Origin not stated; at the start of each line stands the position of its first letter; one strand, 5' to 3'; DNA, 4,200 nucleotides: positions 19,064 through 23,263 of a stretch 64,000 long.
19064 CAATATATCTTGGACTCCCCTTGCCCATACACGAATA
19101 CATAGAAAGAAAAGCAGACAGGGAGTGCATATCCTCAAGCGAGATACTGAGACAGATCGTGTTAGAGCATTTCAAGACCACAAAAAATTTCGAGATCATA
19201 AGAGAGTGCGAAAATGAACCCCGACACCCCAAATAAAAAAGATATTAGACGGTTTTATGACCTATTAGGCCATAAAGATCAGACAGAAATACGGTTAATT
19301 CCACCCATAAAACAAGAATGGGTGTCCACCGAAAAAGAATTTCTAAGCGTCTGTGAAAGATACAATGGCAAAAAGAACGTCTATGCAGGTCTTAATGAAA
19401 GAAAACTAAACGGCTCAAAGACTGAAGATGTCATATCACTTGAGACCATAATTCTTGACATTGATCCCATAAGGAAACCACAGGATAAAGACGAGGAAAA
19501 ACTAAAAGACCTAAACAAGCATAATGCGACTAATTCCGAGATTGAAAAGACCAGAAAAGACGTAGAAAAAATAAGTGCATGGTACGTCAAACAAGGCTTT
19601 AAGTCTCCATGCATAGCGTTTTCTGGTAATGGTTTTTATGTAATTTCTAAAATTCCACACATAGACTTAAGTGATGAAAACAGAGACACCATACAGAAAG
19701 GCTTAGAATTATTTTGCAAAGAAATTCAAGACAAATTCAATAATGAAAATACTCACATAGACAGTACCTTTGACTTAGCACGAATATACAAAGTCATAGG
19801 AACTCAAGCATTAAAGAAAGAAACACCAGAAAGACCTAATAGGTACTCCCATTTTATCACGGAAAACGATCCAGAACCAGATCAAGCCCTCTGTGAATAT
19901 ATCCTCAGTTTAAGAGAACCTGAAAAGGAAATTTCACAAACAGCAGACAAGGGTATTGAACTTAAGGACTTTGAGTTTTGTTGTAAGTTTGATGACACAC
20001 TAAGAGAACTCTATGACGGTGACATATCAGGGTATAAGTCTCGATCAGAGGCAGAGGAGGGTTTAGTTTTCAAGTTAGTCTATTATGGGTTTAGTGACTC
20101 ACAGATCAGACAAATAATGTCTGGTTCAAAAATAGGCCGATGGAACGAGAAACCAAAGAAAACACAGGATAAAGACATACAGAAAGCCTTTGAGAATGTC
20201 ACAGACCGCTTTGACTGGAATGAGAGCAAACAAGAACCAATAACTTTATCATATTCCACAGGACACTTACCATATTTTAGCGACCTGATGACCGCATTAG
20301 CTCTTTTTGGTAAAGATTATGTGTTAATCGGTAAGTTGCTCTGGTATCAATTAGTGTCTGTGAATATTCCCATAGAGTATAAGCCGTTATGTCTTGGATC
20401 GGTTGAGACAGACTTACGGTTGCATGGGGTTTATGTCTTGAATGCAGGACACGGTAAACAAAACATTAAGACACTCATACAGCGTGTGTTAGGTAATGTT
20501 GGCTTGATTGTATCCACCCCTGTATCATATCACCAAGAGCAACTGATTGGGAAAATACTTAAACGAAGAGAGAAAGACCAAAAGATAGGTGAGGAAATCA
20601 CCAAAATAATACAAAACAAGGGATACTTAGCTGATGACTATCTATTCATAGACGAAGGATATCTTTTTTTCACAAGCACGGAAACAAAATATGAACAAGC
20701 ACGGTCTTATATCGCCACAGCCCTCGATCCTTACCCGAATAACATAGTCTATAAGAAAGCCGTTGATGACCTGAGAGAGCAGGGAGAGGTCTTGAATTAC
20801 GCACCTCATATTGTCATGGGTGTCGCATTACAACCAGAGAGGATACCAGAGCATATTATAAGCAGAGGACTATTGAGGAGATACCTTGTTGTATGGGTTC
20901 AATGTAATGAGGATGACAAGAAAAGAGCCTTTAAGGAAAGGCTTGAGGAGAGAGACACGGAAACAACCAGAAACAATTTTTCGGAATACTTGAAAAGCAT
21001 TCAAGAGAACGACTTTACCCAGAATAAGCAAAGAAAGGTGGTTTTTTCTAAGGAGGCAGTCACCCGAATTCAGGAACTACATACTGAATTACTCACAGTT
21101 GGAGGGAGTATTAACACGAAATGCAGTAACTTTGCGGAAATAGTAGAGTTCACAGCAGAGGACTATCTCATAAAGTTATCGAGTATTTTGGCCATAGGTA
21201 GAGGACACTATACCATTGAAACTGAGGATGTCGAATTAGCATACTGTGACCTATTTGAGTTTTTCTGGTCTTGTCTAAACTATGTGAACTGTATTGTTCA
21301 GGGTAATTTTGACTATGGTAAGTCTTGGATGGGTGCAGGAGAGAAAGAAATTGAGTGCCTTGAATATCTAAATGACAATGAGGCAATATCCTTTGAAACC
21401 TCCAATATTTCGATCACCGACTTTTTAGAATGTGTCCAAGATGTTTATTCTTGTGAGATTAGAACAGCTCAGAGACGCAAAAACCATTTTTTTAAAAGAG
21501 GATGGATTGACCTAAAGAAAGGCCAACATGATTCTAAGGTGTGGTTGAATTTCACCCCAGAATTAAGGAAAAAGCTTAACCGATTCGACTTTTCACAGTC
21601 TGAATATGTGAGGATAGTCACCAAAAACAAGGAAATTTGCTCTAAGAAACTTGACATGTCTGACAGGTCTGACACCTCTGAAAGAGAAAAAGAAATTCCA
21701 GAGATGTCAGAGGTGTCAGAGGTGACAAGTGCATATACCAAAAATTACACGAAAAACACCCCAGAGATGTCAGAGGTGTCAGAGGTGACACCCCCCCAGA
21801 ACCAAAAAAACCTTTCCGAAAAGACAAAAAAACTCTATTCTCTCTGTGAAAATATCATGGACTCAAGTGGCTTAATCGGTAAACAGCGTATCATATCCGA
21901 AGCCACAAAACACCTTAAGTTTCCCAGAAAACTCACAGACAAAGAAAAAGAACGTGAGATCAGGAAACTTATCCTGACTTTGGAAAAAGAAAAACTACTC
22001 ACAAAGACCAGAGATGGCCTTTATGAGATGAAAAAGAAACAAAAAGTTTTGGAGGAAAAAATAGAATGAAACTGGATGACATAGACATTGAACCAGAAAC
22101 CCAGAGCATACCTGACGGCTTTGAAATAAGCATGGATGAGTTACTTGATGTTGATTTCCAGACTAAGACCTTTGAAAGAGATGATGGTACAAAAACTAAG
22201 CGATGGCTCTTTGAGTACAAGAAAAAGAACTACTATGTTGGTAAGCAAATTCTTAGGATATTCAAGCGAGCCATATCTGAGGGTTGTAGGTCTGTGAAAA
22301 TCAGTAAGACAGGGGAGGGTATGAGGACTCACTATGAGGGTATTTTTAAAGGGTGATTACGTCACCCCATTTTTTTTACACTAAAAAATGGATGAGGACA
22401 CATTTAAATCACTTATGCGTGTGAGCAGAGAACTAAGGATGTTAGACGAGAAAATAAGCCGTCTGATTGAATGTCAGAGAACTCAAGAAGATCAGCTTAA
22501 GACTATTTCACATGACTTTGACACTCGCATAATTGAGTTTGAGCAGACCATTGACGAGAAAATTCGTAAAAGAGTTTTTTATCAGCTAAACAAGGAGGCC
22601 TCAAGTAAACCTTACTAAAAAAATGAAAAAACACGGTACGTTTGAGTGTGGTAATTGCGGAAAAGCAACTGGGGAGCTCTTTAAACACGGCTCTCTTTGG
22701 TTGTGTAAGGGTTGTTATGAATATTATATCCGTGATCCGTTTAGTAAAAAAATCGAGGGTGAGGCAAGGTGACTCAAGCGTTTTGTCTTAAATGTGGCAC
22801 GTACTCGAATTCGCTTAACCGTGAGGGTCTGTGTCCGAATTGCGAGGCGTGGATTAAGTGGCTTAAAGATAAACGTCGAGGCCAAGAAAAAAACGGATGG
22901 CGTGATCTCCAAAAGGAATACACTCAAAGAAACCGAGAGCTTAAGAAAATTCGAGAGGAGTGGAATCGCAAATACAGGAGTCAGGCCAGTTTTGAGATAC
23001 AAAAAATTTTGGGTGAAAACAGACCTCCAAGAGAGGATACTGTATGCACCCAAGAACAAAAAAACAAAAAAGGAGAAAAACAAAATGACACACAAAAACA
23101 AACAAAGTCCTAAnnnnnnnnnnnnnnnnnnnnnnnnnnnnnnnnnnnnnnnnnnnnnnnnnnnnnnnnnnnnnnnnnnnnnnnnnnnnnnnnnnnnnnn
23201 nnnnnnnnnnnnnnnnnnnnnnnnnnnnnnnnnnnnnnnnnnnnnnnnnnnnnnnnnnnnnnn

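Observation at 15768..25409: A 9.6-kb integrated element in tRNA-Cys with an intact integrase and no recognisable structural genes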

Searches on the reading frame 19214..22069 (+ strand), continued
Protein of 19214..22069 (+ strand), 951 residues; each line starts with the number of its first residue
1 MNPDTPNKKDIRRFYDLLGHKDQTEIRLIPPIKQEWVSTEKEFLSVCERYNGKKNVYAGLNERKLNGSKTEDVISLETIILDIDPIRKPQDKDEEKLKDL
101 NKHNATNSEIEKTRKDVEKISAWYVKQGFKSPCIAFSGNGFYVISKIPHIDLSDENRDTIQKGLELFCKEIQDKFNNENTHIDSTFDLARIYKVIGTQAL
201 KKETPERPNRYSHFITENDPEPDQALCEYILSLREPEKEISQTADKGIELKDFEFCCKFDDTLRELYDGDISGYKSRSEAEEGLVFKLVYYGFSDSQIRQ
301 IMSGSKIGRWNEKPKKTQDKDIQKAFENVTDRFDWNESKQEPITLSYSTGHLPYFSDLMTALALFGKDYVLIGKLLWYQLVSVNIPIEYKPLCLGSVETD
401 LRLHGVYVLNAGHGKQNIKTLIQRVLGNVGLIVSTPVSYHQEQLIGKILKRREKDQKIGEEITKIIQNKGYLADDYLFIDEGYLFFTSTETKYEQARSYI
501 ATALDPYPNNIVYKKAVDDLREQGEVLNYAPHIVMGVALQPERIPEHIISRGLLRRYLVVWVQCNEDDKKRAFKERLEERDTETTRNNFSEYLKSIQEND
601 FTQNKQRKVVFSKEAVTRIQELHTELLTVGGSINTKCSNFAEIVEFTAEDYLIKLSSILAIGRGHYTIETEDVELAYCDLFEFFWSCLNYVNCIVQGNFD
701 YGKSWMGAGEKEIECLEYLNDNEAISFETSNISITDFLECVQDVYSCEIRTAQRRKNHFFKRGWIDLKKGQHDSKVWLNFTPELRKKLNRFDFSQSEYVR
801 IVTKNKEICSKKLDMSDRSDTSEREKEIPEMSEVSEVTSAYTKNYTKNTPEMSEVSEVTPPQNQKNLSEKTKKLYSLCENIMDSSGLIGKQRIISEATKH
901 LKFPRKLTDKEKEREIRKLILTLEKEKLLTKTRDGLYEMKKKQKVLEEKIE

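Call 81: fold_search(model_id=the predicted structure, library=pdb)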
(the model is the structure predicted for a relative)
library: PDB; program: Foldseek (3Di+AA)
matches with E <= 10: 825; with E <= 0.001: 119
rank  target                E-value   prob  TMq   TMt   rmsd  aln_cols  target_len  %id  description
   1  8eag_F                4.7e-09  1.00  0.25  0.45   5.5       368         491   16  SsoMCM hexamer bound to Mg/ADP-BeFx and 12-mer oligo-dT. Class 2 (released 2022-12-14)
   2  6mii_E                6.9e-09  1.00  0.23  0.35   6.3       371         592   15  Crystal structure of minichromosome maintenance protein MCM/DNA complex (released 2019-07-24)
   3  9nuk_A                9.2e-09  1.00  0.24  0.37   6.2       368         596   16  SsoPfMCM:DNA class 2a from merged particles (released 2026-03-25)
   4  6mii_B                3.2e-08  1.00  0.23  0.36   5.9       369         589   15  Crystal structure of minichromosome maintenance protein MCM/DNA complex (released 2019-07-24)
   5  6skl_3                3.2e-08  1.00  0.24  0.35   5.2       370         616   17  Cryo-EM structure of the CMG Fork Protection Complex at a replication fork - Conformation 1 (released 2020-05-06)
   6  8s0e_3                4.2e-08  1.00  0.24  0.50  12.8       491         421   15  H. sapiens OCCM bound to double stranded DNA (released 2024-10-02)
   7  9e2x_5                5.4e-08  1.00  0.24  0.34   9.4       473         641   12  Cryo-EM structure of yeast CMG helicase stalled at G4-containing DNA template, state 2 (released 2025-03-19)
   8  8w0e_6                5.7e-08  1.00  0.24  0.37   5.2       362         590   16  Cryo-EM structure of a human MCM2-7 single hexamer on dsDNA (released 2024-10-02)
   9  9lxd_6                5.7e-08  1.00  0.26  0.34   8.6       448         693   13  Structure of DNA-free MCM SH at 3.2 Angstroms resolution (released 2026-02-18)
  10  7pmk_2                7.5e-08  1.00  0.25  0.35   5.9       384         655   13  S. cerevisiae replisome-SCF(Dia2) complex bound to double-stranded DNA (conformation I) (released 2021-11-10)
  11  8s0a_3                7.5e-08  1.00  0.23  0.35   5.7       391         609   15  H. sapiens MCM2-7 hexamer bound to double stranded DNA (released 2024-10-02)
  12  8kg6_3                1.0e-07  1.00  0.24  0.35   6.0       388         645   15  Yeast replisome in state I (released 2023-12-06)
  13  8xgc_5                1.2e-07  1.00  0.26  0.35  12.9       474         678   11  Structure of yeast replisome associated with FACT and histone hexamer, Composite map (released 2024-02-14)
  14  7pmk_3                1.2e-07  1.00  0.23  0.35   5.8       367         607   17  S. cerevisiae replisome-SCF(Dia2) complex bound to double-stranded DNA (conformation I) (released 2021-11-10)
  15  8x7t_B                1.2e-07  1.00  0.28  0.37   7.4       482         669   15  MCM in the Apo state. (released 2024-01-17)
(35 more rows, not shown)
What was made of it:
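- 19214..22069 (+): Replication protein, 951 aa. Approximate domain limits: AEP primase-polymerase (aa 1-235), helix-bundle domain (aa 250-335), MCM-like AAA+ NTPase (aa 350-780), disordered linker (aa 784-867), C-terminal helical region (aa 868-951). Foldseek: top 50 PDB hits all MCM (call 81).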

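Call 100: search_dna_similar(query=window:19214-22069:+, collection=plasmids, mode=protein, max_evalue=0.001, max_rows=15)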
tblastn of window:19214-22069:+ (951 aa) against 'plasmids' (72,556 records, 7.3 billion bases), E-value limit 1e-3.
No match.
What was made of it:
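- Closest known: pRN1-family plasmids of Sulfolobales and their integrated or satellite relatives. Different: There is no sequence similarity to known plasmids (call 100).
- Tried and rejected: Replication protein against PLSDB plasmids: no match (call 100).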

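Call 101: search_dna_similar(query=window:19214-22069:+, collection=phages, mode=protein, max_evalue=0.001, max_rows=15)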
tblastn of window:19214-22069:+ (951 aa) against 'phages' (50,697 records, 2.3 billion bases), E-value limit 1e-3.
Records with a match: 2; places in all: 2; records where one place covers at least 80% of the query: 0.
Best place of each record, by identity: <60% 2.
By first word of the organism name: Bacteroides 1; Bacteriophage 1.
By host as written in the record: Bacteroides uniformis MB20-41 1; - 1.
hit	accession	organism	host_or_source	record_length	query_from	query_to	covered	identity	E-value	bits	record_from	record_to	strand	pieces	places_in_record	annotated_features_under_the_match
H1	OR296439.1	Bacteroides phage C3_41T2LP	Bacteroides uniformis MB20-41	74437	72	238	18%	27.9%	5e-5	54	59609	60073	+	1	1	DNA directed DNA polymerase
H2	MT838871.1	Bacteriophage sp.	human fecal samples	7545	60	215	16%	29.1%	3e-6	57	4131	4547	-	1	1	record has no annotation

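Call 116: search_protein_families(library=phrogs, proteins=[L016:2895-4247:+, L016:743-1426:+, L016:10591-11175:+, L016:4442-4894:-, L016:9225-9635:+, L015:5720-6646:+, L015:6649-7167:+, L015:7524-7997:+, L015:8541-9095:+, L015:9434-10444:-], max_evalue=0.001)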
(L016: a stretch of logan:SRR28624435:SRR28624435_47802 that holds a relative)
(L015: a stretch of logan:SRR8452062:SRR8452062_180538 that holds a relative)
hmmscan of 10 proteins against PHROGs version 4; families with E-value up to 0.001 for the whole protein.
L016:2895-4247:+ (450 aa): 0 families

L016:743-1426:+ (227 aa): 2 families
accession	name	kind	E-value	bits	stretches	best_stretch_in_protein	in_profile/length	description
phrog_77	-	DNA, RNA and nucleotide metabolism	1.6e-05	24.7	1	54-196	665-800/967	SbcC-like subunit of palindrome specific endonuclease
phrog_1272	-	tail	2.8e-05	23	1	61-191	56-186/1606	tail length tape measure protein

L016:10591-11175:+ (194 aa): 0 families

L016:4442-4894:- (150 aa): 0 families

L016:9225-9635:+ (136 aa): 0 families

L015:5720-6646:+ (308 aa): 0 families

L015:6649-7167:+ (172 aa): 0 families

L015:7524-7997:+ (157 aa): 0 families

L015:8541-9095:+ (184 aa): 0 families

L015:9434-10444:- (336 aa): 0 families
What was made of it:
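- Tried and rejected: Only coiled-coil noise came back (call 116).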

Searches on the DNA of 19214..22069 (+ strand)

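Call 112: search_rna_families(sources=[L013, L023, L026, L027, L031, L002, L006], threshold=gathering)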
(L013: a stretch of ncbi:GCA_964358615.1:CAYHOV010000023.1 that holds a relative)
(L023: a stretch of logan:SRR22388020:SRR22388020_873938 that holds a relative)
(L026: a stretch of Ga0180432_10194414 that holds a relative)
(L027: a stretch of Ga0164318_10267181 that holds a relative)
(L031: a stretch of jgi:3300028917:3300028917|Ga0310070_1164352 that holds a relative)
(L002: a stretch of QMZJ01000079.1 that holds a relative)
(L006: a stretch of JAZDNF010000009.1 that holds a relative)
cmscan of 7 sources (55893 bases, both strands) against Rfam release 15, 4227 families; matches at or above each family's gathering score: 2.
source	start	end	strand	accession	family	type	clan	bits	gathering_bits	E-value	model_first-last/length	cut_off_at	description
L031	71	143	+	RF00005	tRNA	Gene; tRNA;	CL00001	58.2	29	4.8e-10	1-71/71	no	tRNA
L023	146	238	+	RF00005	tRNA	Gene; tRNA;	CL00001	55.9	29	2.1e-09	1-71/71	no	tRNA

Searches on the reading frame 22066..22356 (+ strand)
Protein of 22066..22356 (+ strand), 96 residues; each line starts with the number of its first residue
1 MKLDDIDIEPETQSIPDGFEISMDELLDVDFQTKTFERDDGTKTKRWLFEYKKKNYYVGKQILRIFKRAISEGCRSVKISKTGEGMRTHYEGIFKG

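Call 8: search_protein_families(library=pfam, proteins=[window:22066-22356:+], max_evalue=0.1)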
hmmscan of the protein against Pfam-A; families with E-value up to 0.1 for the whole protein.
window:22066-22356:+ (96 aa): 1 family
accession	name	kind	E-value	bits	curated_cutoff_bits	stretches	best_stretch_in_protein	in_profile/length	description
PF23039.2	TMEM132_3rd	-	0.0066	16.5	27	1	17-65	92-140/147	TMEM132 cohesin-like domain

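Call 11: search_protein_families(library=phrogs, proteins=[window:22066-22356:+], max_evalue=0.01)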
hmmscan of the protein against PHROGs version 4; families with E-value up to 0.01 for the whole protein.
window:22066-22356:+ (96 aa): 0 families

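Call 64: search_protein_families(library=ncbifam, proteins=[window:22066-22356:+], max_evalue=0.05)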
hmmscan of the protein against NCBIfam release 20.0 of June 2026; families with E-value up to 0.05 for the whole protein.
window:22066-22356:+ (96 aa): 0 families

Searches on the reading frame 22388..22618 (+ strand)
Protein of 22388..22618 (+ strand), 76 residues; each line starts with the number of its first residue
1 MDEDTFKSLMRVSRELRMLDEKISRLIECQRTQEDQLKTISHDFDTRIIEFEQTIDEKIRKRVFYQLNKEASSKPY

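Call 8: search_protein_families(library=pfam, proteins=[window:22388-22618:+], max_evalue=0.1)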
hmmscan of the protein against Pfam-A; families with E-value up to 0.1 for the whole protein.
window:22388-22618:+ (76 aa): 2 families
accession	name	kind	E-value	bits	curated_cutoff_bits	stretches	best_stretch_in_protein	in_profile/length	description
PF13758.11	Prefoldin_3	-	0.012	16.1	23.4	1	7-50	5-48/99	Prefoldin subunit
PF06785.16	UPF0242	-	0.027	15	33.5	1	9-66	99-156/194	Uncharacterised protein family (UPF0242) N-terminus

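Call 11: search_protein_families(library=phrogs, proteins=[window:22388-22618:+], max_evalue=0.01)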
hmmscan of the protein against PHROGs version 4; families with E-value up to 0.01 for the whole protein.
window:22388-22618:+ (76 aa): 0 families

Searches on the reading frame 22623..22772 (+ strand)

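Call 8: search_protein_families(library=pfam, proteins=[window:22623-22772:+], max_evalue=0.1)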
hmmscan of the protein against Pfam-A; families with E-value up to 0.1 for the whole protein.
window:22623-22772:+ (49 aa): 3 families
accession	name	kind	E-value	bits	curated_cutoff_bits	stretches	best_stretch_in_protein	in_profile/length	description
PF17981.7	ADD_ATRX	-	3.2e-05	24.1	25.7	1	6-42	11-54/56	Cysteine Rich ADD domain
PF24458.1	DUF7573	-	0.025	15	30.2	1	6-33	11-38/39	Domain of unknown function (DUF7573)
PF12760.12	Zn_ribbon_IS1595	-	0.062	13.7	25.4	1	5-31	18-43/46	Transposase zinc-ribbon domain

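Call 11: search_protein_families(library=phrogs, proteins=[window:22623-22772:+], max_evalue=0.01)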
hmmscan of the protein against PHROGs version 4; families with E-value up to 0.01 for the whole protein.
window:22623-22772:+ (49 aa): 1 family
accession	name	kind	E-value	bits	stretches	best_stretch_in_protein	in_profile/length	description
phrog_38357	-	unknown function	0.0095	17.1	0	9-33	3-27/47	-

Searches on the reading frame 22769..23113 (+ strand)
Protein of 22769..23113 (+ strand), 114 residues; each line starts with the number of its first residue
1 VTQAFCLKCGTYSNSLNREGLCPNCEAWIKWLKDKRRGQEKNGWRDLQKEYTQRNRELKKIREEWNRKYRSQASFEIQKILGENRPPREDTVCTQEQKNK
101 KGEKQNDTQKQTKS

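Call 8: search_protein_families(library=pfam, proteins=[window:22769-23113:+], max_evalue=0.1)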
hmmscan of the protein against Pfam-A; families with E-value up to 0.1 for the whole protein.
window:22769-23113:+ (114 aa): 5 families
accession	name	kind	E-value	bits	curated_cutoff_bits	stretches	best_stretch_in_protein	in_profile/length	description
PF23455.1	DUF7129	-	0.0092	16.1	30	1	6-28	14-36/45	Domain of unknown function (DUF7129)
PF18858.6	LPD39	-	0.012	15.7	27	1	35-84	116-164/198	Large polyvalent protein associated domain 39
PF04134.17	DCC1-like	-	0.034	15.8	27.8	1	20-57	5-42/113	DCC1-like thiol-disulfide oxidoreductase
PF12773.13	DZR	-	0.035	14.7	27.3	1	3-28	12-33/45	Double zinc ribbon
PF18912.6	DZR_2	-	0.075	13.3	27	1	6-34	10-36/56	Double zinc ribbon domain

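Call 11: search_protein_families(library=phrogs, proteins=[window:22769-23113:+], max_evalue=0.01)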
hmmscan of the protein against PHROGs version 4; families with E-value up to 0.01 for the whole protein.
window:22769-23113:+ (114 aa): 0 families
